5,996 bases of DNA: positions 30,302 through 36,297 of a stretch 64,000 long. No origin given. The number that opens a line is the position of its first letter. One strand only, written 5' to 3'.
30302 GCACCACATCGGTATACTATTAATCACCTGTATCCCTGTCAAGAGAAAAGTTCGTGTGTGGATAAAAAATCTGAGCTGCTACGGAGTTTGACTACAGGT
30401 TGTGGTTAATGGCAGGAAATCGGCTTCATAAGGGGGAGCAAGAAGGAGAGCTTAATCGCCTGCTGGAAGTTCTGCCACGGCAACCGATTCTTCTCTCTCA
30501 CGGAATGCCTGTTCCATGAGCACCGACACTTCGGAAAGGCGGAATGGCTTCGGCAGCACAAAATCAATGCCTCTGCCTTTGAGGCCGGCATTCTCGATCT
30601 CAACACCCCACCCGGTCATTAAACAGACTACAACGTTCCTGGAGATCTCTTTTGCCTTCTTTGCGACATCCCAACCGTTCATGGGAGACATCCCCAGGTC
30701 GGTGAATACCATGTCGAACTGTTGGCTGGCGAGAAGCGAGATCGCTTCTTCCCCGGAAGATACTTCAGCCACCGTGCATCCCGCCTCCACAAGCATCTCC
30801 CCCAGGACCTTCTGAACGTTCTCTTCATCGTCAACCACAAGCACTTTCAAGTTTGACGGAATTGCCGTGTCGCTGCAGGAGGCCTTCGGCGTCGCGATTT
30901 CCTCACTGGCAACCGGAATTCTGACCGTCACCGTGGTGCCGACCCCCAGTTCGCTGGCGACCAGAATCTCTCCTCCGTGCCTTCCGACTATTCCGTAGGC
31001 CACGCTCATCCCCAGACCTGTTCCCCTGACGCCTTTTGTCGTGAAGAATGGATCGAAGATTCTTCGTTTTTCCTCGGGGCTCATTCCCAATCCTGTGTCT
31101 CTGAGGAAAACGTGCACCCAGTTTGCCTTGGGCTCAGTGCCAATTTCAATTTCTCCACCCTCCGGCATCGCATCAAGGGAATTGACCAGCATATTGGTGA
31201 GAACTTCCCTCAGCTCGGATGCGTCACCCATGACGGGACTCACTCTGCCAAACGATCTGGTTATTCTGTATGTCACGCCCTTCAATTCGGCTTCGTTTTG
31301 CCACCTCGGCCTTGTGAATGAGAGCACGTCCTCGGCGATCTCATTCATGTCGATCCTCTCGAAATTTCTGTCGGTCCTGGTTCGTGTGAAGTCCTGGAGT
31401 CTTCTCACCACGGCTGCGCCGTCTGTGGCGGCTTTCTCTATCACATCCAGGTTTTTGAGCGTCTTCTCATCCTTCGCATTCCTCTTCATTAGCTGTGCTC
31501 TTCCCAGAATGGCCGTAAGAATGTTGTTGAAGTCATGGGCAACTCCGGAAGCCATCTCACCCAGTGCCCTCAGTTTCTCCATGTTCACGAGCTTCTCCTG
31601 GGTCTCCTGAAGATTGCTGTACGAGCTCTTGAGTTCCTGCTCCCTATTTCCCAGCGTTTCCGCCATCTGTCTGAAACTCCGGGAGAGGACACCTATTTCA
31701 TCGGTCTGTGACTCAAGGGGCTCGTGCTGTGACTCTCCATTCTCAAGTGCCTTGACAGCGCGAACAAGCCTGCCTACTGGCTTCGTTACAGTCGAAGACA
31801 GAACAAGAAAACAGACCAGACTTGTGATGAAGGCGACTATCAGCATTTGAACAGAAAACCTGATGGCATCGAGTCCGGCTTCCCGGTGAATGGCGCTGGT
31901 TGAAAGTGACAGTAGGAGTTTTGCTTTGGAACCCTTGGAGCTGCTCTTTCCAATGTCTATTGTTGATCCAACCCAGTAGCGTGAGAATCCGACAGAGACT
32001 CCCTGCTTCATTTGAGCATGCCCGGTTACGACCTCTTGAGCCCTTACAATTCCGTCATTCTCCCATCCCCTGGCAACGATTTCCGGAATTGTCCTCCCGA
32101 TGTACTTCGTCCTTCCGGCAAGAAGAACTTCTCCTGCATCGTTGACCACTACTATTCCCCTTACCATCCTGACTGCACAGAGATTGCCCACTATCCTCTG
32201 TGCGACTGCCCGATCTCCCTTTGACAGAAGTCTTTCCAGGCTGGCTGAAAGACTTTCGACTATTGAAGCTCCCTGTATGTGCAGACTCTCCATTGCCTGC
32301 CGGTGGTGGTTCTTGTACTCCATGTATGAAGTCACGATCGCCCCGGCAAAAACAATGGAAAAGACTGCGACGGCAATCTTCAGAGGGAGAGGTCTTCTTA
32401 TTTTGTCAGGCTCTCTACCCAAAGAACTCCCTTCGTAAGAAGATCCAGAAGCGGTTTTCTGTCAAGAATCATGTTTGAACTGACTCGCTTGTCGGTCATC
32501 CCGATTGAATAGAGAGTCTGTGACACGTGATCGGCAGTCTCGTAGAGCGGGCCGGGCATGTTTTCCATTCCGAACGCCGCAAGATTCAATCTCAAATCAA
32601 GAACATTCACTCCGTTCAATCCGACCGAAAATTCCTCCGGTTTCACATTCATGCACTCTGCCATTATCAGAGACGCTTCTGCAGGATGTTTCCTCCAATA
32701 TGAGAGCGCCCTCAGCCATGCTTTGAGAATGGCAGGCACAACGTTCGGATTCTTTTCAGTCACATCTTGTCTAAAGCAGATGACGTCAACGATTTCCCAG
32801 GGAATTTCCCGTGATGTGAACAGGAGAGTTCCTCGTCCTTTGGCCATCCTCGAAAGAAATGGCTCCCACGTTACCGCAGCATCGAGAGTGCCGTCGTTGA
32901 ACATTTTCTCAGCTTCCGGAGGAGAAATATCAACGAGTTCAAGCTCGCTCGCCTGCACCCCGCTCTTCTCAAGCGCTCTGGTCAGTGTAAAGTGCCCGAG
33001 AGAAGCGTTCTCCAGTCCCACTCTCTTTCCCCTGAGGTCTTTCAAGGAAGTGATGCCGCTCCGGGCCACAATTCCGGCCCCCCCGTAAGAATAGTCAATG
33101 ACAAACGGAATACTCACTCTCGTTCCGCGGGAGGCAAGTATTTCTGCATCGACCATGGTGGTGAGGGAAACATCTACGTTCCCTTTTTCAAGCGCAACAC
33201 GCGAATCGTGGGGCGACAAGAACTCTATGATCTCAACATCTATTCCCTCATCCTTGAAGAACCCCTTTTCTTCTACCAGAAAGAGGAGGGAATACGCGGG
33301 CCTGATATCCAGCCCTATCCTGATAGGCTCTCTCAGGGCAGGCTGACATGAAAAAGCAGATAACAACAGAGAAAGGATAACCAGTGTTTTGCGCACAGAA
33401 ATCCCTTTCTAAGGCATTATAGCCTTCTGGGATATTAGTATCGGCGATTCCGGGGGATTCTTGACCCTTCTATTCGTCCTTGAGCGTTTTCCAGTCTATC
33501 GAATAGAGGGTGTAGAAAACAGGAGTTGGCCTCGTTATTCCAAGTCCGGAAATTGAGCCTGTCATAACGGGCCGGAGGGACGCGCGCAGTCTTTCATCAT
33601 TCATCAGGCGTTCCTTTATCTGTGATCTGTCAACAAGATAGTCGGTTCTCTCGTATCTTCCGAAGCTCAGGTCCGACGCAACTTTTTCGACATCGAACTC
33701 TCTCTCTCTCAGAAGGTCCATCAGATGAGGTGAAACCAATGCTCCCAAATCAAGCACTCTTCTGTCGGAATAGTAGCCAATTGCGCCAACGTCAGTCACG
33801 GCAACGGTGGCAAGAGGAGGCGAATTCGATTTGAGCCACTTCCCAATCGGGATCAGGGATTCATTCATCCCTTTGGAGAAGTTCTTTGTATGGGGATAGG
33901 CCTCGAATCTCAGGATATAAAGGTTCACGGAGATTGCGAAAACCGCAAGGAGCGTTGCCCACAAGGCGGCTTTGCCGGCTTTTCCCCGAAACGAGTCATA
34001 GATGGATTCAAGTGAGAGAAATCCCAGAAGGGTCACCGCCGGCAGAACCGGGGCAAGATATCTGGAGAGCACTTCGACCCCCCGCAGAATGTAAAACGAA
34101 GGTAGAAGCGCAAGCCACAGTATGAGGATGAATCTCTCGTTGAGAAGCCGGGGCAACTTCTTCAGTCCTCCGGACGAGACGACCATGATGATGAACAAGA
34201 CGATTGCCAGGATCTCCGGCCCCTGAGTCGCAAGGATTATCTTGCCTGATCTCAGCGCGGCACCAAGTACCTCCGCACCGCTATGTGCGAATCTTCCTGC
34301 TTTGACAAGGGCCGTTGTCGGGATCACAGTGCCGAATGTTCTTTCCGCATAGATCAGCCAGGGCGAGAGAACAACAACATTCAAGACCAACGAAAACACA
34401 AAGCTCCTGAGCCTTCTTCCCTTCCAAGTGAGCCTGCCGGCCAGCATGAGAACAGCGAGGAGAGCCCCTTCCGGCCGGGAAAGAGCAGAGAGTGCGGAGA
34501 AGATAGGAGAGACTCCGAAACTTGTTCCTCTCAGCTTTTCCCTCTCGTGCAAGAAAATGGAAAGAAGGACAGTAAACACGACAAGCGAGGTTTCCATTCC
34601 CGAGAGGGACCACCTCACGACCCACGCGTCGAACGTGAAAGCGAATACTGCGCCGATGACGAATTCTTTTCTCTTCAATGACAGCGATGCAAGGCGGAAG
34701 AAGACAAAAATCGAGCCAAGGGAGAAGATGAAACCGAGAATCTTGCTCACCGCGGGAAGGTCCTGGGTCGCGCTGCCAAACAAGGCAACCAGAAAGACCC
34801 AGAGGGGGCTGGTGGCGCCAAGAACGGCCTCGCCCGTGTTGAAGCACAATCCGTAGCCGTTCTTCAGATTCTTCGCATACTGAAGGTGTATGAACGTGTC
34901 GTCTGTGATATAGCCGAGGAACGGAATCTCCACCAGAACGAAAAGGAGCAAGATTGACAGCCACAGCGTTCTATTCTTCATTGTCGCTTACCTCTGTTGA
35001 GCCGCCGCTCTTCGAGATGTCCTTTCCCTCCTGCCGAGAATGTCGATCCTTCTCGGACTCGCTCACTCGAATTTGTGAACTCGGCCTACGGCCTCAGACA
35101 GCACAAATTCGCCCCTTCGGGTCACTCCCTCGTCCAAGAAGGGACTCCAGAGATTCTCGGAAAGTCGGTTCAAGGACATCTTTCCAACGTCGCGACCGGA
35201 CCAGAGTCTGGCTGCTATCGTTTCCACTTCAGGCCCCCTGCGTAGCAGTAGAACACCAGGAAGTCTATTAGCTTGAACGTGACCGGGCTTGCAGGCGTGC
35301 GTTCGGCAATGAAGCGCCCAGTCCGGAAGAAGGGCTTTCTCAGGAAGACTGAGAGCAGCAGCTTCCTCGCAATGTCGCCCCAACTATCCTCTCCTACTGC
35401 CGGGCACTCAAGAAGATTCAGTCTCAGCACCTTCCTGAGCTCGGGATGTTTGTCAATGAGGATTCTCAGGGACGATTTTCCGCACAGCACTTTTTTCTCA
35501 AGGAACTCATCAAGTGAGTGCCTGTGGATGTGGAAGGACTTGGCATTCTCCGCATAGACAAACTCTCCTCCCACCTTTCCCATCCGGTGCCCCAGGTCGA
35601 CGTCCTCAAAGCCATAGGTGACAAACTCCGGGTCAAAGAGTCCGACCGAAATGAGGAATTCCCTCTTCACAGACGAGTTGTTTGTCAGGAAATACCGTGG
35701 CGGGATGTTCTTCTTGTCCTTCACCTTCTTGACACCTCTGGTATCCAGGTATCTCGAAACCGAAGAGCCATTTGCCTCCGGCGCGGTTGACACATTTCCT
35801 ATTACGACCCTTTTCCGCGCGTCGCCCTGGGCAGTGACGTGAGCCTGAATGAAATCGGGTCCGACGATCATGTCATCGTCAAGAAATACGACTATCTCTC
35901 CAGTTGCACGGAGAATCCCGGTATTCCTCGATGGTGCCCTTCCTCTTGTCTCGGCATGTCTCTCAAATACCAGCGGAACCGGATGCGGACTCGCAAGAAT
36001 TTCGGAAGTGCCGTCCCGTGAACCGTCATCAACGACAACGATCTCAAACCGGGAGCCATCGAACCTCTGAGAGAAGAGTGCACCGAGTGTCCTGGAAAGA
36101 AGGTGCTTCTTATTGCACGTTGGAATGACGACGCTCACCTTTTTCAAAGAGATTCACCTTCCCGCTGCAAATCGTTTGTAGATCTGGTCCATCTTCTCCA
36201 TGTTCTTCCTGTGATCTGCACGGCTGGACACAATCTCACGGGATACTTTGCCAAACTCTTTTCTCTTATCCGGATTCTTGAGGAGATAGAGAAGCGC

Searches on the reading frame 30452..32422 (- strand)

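Call 7: search_protein_families(library=pfam, proteins=[window:30452-32422:-], max_evalue=0.001)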
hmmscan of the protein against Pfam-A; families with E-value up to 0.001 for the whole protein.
window:30452-32422:- (656 aa): 4 families
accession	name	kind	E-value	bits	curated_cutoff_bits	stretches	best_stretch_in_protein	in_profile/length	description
PF02518.31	HATPase_c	-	1e-23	84.3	26.4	1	399-505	1-110/111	Histidine kinase-, DNA gyrase B-, and HSP90-like ATPase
PF00072.30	Response_reg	-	2.6e-18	66.7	30.2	1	527-632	1-106/111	Response regulator receiver domain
PF00672.30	HAMP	-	8e-10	39.3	25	1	208-257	2-51/53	HAMP domain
PF00512.31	HisKA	-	4.4e-09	36.7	26.9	1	287-348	2-63/66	His Kinase A (phospho-acceptor) domain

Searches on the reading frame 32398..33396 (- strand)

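Call 7: search_protein_families(library=pfam, proteins=[window:32398-33396:-], max_evalue=0.001)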
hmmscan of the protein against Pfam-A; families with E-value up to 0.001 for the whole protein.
window:32398-33396:- (332 aa): 4 families
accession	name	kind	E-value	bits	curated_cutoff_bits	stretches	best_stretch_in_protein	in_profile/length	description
PF09084.16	NMT1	-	1.6e-26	94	20.5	1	38-241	7-216/216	NMT1/THI5 like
PF13379.11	NMT1_2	-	1.5e-23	84.3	24.7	1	34-241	18-244/252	NMT1-like family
PF14503.11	YhfZ_C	-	0.00026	20.9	35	1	58-177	47-163/236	YhfZ C-terminal domain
PF12974.12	Phosphonate-bd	-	0.00028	20.8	27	1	51-198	28-190/242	ABC transporter, phosphonate, periplasmic substrate-binding protein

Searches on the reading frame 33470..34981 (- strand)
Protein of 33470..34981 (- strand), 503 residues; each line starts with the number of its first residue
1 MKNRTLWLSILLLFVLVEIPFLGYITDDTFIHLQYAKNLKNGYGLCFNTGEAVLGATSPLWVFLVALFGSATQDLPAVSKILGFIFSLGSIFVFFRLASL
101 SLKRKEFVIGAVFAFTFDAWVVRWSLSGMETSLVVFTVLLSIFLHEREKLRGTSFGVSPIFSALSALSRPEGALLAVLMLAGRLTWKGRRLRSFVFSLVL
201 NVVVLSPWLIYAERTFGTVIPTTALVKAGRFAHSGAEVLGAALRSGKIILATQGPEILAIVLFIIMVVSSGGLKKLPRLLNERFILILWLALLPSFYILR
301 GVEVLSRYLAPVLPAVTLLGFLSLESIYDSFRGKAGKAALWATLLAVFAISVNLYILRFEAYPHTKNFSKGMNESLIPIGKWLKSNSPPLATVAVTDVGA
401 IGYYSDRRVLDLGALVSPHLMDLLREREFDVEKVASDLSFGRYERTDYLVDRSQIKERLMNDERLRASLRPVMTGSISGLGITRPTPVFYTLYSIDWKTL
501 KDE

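Call 7: search_protein_families(library=pfam, proteins=[window:33470-34981:-], max_evalue=0.001)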
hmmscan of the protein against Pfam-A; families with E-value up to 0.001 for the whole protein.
window:33470-34981:- (503 aa): 0 families

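Call 32: search_protein_families(library=ncbifam, proteins=[window:33470-34981:-], max_evalue=0.001)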
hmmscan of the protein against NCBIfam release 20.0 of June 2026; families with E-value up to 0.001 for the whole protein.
window:33470-34981:- (503 aa): 1 family
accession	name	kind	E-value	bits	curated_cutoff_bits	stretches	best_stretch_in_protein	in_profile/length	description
NF041481.1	beta_arabfuran_tase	equivalog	1.7e-06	26.4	1050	1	6-228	6-253/633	terminal beta-(1->2)-arabinofuranosyltransferase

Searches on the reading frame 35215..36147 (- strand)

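Call 7: search_protein_families(library=pfam, proteins=[window:35215-36147:-], max_evalue=0.001)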
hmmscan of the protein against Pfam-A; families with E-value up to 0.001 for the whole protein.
window:35215-36147:- (310 aa): 3 families
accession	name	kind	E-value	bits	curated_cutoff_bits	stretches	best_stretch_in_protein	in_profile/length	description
PF00535.33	Glycos_transf_2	-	2.3e-27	96.4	23.3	1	5-134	1-130/168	Glycosyl transferase family 2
PF13641.12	Glyco_tranf_2_3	-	2.5e-12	47.8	27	1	4-216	3-221/230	Glycosyltransferase like family 2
PF10111.15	Glyco_tranf_2_2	-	1.1e-11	45.2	27.3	1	5-196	1-206/276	Glycosyltransferase like family 2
